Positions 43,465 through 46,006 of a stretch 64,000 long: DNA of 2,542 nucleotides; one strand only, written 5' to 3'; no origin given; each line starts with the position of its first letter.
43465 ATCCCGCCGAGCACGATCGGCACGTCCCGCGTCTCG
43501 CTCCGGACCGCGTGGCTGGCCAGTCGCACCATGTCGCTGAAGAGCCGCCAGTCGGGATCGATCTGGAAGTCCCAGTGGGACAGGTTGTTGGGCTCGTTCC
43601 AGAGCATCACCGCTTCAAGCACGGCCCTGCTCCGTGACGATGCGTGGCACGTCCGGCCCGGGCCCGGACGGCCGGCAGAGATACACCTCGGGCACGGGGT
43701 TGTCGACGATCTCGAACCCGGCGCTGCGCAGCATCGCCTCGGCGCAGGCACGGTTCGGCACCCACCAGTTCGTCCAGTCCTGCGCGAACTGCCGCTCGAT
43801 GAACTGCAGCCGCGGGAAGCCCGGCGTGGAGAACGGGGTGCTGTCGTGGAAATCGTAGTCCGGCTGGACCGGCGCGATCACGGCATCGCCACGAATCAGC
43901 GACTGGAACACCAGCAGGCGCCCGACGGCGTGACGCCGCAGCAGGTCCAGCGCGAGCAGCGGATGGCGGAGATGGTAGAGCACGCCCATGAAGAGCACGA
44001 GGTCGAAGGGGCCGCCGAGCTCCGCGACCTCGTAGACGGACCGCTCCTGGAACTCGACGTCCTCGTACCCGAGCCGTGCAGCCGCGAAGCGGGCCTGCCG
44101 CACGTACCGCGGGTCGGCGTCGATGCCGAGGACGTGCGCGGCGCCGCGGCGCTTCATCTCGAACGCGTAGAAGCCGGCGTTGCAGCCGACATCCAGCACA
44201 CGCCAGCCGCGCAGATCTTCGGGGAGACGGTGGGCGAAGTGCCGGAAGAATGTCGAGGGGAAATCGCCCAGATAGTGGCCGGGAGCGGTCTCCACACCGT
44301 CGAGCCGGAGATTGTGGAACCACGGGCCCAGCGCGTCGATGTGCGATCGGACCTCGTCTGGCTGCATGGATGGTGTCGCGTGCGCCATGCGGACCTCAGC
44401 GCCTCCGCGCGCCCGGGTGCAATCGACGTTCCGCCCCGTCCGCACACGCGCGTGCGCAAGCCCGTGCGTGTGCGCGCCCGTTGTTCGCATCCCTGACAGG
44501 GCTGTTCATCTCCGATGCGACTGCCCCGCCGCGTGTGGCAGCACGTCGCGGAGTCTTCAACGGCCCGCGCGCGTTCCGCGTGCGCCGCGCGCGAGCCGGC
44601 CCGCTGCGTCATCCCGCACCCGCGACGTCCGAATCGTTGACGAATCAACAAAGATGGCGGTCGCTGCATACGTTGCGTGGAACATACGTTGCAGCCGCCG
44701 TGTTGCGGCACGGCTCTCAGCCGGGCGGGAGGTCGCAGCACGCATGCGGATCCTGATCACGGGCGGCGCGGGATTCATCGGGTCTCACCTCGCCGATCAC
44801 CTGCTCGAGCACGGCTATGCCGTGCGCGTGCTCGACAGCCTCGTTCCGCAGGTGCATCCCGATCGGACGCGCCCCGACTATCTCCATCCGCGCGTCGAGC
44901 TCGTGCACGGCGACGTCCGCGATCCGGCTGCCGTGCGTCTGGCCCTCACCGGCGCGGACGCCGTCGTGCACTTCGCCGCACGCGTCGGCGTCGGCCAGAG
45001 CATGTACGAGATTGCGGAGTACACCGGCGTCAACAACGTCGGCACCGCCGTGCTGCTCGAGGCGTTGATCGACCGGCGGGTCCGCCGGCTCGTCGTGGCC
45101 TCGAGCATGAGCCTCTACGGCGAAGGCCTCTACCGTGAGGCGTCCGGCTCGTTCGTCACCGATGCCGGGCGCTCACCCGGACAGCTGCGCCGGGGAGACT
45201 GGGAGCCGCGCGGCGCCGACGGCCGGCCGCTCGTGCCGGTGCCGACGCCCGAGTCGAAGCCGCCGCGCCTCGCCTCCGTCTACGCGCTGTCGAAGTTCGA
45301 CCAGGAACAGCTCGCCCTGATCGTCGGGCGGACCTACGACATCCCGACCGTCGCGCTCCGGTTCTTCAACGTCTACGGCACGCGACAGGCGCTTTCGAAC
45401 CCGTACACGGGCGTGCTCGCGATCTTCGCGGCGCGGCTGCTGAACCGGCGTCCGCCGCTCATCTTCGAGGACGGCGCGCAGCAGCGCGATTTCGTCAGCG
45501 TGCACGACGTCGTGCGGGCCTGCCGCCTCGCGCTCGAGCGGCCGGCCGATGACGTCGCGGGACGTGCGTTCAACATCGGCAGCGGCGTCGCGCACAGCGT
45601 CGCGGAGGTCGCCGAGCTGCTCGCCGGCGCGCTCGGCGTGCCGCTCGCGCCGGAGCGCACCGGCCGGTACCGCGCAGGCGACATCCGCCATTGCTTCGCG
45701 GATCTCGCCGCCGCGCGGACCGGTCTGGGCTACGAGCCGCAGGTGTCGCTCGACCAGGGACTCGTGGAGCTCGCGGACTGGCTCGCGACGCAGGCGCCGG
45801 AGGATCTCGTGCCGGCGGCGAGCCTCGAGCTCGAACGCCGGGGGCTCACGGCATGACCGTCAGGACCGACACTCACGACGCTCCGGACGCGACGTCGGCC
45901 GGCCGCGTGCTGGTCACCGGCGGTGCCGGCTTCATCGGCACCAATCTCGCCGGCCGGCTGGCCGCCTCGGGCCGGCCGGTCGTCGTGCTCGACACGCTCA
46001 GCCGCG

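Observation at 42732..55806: Uncharacterised 13-kb glycan/sugar-modification locus with four CgeB-like paralogs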

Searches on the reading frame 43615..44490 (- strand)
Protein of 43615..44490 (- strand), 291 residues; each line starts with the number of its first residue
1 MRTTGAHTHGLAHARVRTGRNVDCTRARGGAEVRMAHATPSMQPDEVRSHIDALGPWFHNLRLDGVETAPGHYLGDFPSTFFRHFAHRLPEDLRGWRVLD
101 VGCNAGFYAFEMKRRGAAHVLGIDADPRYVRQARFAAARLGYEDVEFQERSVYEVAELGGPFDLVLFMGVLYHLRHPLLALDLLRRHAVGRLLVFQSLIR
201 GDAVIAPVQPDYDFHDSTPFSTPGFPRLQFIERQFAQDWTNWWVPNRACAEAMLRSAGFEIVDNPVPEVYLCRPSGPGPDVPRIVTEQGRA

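Call 5: search_protein_families(library=pfam, proteins=[window:43615-44490:-], max_evalue=0.01)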
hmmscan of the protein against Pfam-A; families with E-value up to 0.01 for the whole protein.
window:43615-44490:- (291 aa): 10 families
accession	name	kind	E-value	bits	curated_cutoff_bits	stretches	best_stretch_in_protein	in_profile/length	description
PF08003.17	Methyltransf_9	-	5.4e-15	55.6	23.8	1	91-203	112-226/315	Protein of unknown function (DUF1698)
PF13847.12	Methyltransf_31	-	1.1e-14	54.8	27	1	95-186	4-99/145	Methyltransferase domain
PF13649.12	Methyltransf_25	-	3e-13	50.7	27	1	98-178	1-81/97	Methyltransferase domain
PF13489.12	Methyltransf_23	-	1.8e-11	44.5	27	1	83-230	10-124/164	Methyltransferase domain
PF08241.18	Methyltransf_11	-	3.9e-10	40.7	21.2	1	99-186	1-85/95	Methyltransferase domain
PF08242.18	Methyltransf_12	-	8.1e-10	39.8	30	1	99-187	1-91/98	Methyltransferase domain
PF05175.20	MTS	-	0.00021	21.4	23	1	86-166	24-103/170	Methyltransferase small domain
PF13679.12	Methyltransf_32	-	0.00041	20.8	27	1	92-155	23-92/143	Methyltransferase domain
PF06325.19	PrmA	-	0.0019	18.2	22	1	95-141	162-208/296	Ribosomal protein L11 methyltransferase (PrmA)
PF01209.24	Ubie_methyltran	-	0.0037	17.1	20.1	0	82-165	35-120/233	ubiE/COQ5 methyltransferase family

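Call 7: search_protein_families(library=ncbifam, proteins=[window:43615-44490:-], max_evalue=0.001)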
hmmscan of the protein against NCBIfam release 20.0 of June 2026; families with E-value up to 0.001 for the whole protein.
window:43615-44490:- (291 aa): 20 families
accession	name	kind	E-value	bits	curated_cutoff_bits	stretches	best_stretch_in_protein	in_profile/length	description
TIGR04290.1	meth_Rta_06860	hypoth_equivalog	6.7e-107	356.1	300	1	47-272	2-226/226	TIGR04290 family methyltransferase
TIGR00452.1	TIGR00452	equivalog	4e-19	68.6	275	1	91-193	114-218/316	tRNA 5-methoxyuridine(34)/uridine 5-oxyacetic acid(34) synthase CmoB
NF011650.0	PRK15068.1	equivalog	9.9e-18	64.1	209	1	91-188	119-217/324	tRNA 5-methoxyuridine(34)/uridine 5-oxyacetic acid(34) synthase CmoB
TIGR01983.1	UbiG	equivalog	2.7e-12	46.5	102.95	1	91-178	46-133/228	bifunctional 2-polyprenyl-6-hydroxyphenol methylase/3-demethylubiquinol 3-O-methyltransferase UbiG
NF043040.1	corrin_prot_MT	hypoth_equivalog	4.5e-10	39.3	180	1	93-175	38-124/216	corrinoid protein-associated methyltransferase CpaM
TIGR02021.1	BchM-ChlM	equivalog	4.7e-10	39.3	158.9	1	86-174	45-131/218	magnesium protoporphyrin IX methyltransferase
NF001790.0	PRK00517.3-3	equivalog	1.2e-09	38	269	1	92-194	120-222/262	50S ribosomal protein L11 methyltransferase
NF004851.0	PRK06202.1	equivalog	5.6e-07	29.2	243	1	80-202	47-171/237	hypothetical protein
NF047649.1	MTase_UXPK_star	exception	3.4e-06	26.3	460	1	95-171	78-156/283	methyltransferase/UXPK-star double selenoprotein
NF011529.0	PRK14968.1-3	equivalog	5e-06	26.1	162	1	96-167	36-104/198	putative methyltransferase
NF008823.0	PRK11873.1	subfamily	2.2e-05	24.1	263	1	95-151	78-136/272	arsenite methyltransferase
NF001785.0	PRK00517.2-2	equivalog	2.6e-05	23.5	188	1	89-166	140-216/282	50S ribosomal protein L11 methyltransferase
TIGR04345.1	ovoA_Cterm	equivalog_domain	2.9e-05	23.7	170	0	95-133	42-79/242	putative 4-mercaptohistidine N1-methyltransferase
NF045667.1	MTase_DVU1556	equivalog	3.3e-05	23.5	155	1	94-186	22-109/213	DVU_1556 family methyltransferase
TIGR00406.1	prmA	equivalog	4.5e-05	23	183.15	1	92-138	157-203/288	50S ribosomal protein L11 methyltransferase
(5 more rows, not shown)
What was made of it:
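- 43615..44388 (-): TIGR04290-family SAM methyltransferase, probably a sugar O-methyltransferase. NCBIfam 356 bits against a cutoff of 300 (call 7).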

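Call 32: search_solved_structures(query=window:43615-44490:-, max_evalue=0.00001)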
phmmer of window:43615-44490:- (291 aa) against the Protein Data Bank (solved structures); distinct sequences matched with E-value up to 0.00001: 19.
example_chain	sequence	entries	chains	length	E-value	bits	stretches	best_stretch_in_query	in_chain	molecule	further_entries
4p7c_A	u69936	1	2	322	1.3e-10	44.3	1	92-230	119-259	tRNA (mo5U34)-methyltransferase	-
5t38_A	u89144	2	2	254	2e-09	40.4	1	41-189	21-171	EvdMO1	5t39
4qnu_A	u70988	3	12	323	6.2e-09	38.7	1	91-203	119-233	tRNA (mo5U34)-methyltransferase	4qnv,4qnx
7ct8_A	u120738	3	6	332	8.5e-09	38.3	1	89-207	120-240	tRNA U34 carboxymethyltransferase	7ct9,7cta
6ec3_A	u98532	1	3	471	1.1e-08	38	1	42-187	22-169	Methyltransferase domain-containing protein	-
5je3_A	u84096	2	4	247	1.4e-08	37.6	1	90-166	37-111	Methyl transferase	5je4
5jdy_A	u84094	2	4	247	1.4e-08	37.6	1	90-166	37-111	Methyl transferase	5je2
5jdz_A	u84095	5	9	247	1.4e-08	37.6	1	90-166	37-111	Methyl transferase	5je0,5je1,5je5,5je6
9khp_A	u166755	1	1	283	1.5e-07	34.2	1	93-242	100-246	Class I SAM-dependent methyltransferase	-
8rdl_A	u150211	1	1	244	1.7e-07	34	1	89-194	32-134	ToxA protein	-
9klx_A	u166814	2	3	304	1.8e-07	33.9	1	93-242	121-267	Class I SAM-dependent methyltransferase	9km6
4kdr_A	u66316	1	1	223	2.5e-06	30.2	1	92-179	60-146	3-demethylubiquinone-9 3-methyltransferase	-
5dpm_A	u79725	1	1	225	2.5e-06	30.2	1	92-179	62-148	Ubiquinone biosynthesis O-methyltransferase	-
4kdc_A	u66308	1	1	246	3.2e-06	29.8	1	92-179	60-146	3-demethylubiquinone-9 3-methyltransferase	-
7qcb_A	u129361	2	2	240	6.8e-06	28.7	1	97-192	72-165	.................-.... 27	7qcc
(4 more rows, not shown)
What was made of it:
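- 43615..44388 (-): Nearest PDB entries are CmoB and the sugar O-methyltransferase EvdMO1 (call 32).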

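Call 52: search_protein_families(library=padloc, proteins=[window:43615-44490:-], max_evalue=0.001)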
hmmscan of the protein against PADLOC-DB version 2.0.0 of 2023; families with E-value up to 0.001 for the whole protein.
window:43615-44490:- (291 aa): 1 family
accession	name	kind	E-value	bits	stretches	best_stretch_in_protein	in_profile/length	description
PDLC04134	mad2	-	3.5e-12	43.9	1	92-187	289-385/492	mads_2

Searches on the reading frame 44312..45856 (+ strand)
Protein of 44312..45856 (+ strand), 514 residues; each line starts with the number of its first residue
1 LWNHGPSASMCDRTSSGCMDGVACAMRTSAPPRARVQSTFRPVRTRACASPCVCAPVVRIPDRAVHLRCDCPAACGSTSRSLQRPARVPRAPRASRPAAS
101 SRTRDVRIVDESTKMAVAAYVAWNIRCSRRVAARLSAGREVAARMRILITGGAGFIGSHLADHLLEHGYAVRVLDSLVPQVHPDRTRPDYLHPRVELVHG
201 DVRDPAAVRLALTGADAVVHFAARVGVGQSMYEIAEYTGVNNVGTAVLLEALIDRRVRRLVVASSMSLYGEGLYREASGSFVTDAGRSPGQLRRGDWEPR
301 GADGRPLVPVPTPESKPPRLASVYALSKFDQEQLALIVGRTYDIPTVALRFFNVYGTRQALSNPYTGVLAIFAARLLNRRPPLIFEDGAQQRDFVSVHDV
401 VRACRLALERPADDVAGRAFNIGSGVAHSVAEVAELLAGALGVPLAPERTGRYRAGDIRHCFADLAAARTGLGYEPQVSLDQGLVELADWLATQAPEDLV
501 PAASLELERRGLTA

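Call 5: search_protein_families(library=pfam, proteins=[window:44312-45856:+], max_evalue=0.01)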
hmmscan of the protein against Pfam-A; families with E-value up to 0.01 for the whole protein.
window:44312-45856:+ (514 aa): 10 families
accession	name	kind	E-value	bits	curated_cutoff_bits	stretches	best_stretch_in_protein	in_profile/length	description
PF01370.27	Epimerase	-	8.3e-52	176.4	20.9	2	147-273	1-123/240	NAD dependent epimerase/dehydratase family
PF16363.11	GDP_Man_Dehyd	-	1e-42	147.2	27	2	148-271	1-135/332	GDP-mannose 4,6 dehydratase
PF01073.25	3Beta_HSD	-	3e-19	69.6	22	1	148-272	1-123/280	3-beta hydroxysteroid dehydrogenase/isomerase family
PF13460.12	NAD_binding_10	-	2.3e-12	47.6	27.2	1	151-270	1-103/184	NAD(P)H-binding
PF02719.21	Polysacc_synt_2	-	9.7e-08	32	20.2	1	147-265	1-128/293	Polysaccharide biosynthesis protein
PF05368.20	NmrA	-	3.5e-07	30.6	27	1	146-223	4-78/298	NmrA-like family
PF07993.18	NAD_binding_4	-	1.3e-06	28.2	20.1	1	149-371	1-218/258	Male sterility protein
PF08659.16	KR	-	2.8e-05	24.5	22.6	1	147-267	3-138/180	KR domain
PF04321.23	RmlD_sub_bind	-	5.5e-05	22.8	27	1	145-252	1-89/287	RmlD substrate binding domain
PF00106.31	adh_short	-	0.0016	18.4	26.6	1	147-215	3-71/195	short chain dehydrogenase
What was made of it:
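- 44744..45856 (+): Epi1: extended-SDR NDP-hexose 4-epimerase-like enzyme with an insert of about 40 aa. Pfam Epimerase E 8e-52 in two stretches (call 5).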

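Call 7: search_protein_families(library=ncbifam, proteins=[window:44312-45856:+], max_evalue=0.001)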
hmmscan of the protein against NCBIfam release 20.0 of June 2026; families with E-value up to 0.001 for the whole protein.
window:44312-45856:+ (514 aa): 34 families (the best 25 are shown)
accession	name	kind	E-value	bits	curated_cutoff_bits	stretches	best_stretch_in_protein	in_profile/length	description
TIGR01179.1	galE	equivalog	1.5e-42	145.6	262.3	2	146-271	1-127/332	UDP-glucose 4-epimerase GalE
TIGR04180.1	EDH_00030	hypoth_equivalog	8.6e-35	120.2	475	2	147-273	1-129/297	NAD-dependent 4,6-dehydratase LegB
TIGR01181.1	dTDP_gluc_dehyt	equivalog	2.3e-32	112.4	365.1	2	146-271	1-131/321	dTDP-glucose 4,6-dehydratase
NF011728.1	PRK15181.1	equivalog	5.8e-28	97.9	760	2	314-491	155-337/348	Vi polysaccharide biosynthesis UDP-N-acetylglucosaminuronic acid C-4 epimerase TviC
NF007956.0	PRK10675.1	subfamily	8.9e-28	97.4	394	2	145-289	1-148/338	UDP-glucose 4-epimerase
TIGR02197.1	heptose_epim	equivalog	1.4e-23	83.6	274.6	2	321-492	135-314/316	ADP-glyceromanno-heptose 6-epimerase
NF042422.1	oxyalk_red_OleD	equivalog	1.8e-22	80.2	580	1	145-268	1-113/329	2-alkyl-3-oxoalkanoate reductase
TIGR03466.1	HpnA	hypoth_equivalog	7.6e-18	64.5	367.65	1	145-269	1-117/327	hopanoid-associated sugar epimerase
NF043036.1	ErythonDh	equivalog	6.9e-15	55.1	325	1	145-275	1-135/321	D-erythronate dehydrogenase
NF007490.0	PRK10084.1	subfamily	7.6e-15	54.8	649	2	145-252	1-111/361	dTDP-glucose 4,6-dehydratase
NF042423.1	oxyalk_red_Shew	equivalog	6.8e-14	51.7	580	1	145-268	9-121/331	2-alkyl-3-oxoalkanoate reductase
NF007582.0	PRK10217.1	equivalog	2.1e-13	50.1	698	2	146-251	3-111/355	dTDP-glucose 4,6-dehydratase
NF004520.0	PRK05865.1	equivalog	1.6e-12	46.1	1509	1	145-317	1-106/854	sugar epimerase family protein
NF041015.1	UDPsulfquin_syn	equivalog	1.7e-12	47.1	575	1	355-438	225-307/384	UDP-sulfoquinovose synthase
NF052578.1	StrlDmthSdmBMthl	equivalog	3.2e-12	46.9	600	1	145-270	1-118/328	sterol demethylase protein SdmB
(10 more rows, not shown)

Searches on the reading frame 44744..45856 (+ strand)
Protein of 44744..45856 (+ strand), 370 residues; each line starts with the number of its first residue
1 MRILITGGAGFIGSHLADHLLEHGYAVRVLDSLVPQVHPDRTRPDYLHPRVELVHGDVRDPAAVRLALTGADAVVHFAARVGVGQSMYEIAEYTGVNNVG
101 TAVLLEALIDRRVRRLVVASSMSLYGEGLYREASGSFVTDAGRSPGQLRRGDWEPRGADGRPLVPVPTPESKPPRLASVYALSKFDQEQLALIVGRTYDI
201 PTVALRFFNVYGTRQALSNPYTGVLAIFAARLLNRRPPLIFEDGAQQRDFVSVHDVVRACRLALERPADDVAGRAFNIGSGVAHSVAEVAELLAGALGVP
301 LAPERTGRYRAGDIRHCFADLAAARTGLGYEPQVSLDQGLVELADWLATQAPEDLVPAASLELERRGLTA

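Call 28: search_solved_structures(query=window:44744-45856:+, max_evalue=1e-20)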
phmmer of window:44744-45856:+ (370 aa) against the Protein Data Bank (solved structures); distinct sequences matched with E-value up to 1e-20: 51.
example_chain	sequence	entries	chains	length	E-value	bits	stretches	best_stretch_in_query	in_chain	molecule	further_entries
6wjb_A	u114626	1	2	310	1.4e-43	152.5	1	167-341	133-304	NAD-dependent epimerase/dehydratase family protein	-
6wj9_A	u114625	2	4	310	1.4e-42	149.2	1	167-341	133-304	NAD-dependent epimerase/dehydratase family protein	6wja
4zrm_A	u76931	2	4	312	5e-41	144.1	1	165-342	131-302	UDP-glucose 4-epimerase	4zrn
6kv9_A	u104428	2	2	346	1.6e-33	119.4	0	170-359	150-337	MoeE5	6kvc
10ke_A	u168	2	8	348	2.7e-33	118.7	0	167-347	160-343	Capsular polysaccharide biosynthesis protein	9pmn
1r6d_A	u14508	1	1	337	3.3e-32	115.1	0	1-127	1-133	TDP-glucose-4,6-dehydratase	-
1r66_A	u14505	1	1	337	5.4e-32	114.4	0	1-127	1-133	TDP-glucose-4,6-dehydratase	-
6dnt_A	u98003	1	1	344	2.3e-29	105.7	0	167-350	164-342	NAD-dependent epimerase/dehydratase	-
7ys8_A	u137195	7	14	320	3.7e-29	105.1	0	166-344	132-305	UDP-glucose 4-epimerase | UDP-glucose 4-epimerase along with EC 5.1.3.2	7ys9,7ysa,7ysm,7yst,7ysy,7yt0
8vr2_A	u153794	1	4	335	8.1e-29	104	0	179-351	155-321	NAD-dependent epimerase/dehydratase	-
6zl6_A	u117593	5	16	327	9e-28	100.5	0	174-347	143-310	Epimerase domain-containing protein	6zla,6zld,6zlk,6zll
6zlj_A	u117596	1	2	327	2.9e-27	98.8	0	176-347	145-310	Epimerase domain-containing protein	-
6bwl_A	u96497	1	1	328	3.4e-27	98.6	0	170-349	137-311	Pal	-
3icp_A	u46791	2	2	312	8e-27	97.4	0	1-127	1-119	NAD-dependent epimerase/dehydratase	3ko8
1lrk_A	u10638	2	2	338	1.6e-26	96.4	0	1-145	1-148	UDP-glucose 4-epimerase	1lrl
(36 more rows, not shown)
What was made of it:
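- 44744..45856 (+): Nearest PDB entries are 6wjb and the 4zrm UDP-glucose 4-epimerase, E 1e-43 to 5e-41 (call 28).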

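Call 52: search_protein_families(library=padloc, proteins=[window:44744-45856:+], max_evalue=0.001)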
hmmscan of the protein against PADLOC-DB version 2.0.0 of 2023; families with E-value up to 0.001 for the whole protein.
window:44744-45856:+ (370 aa): 0 families
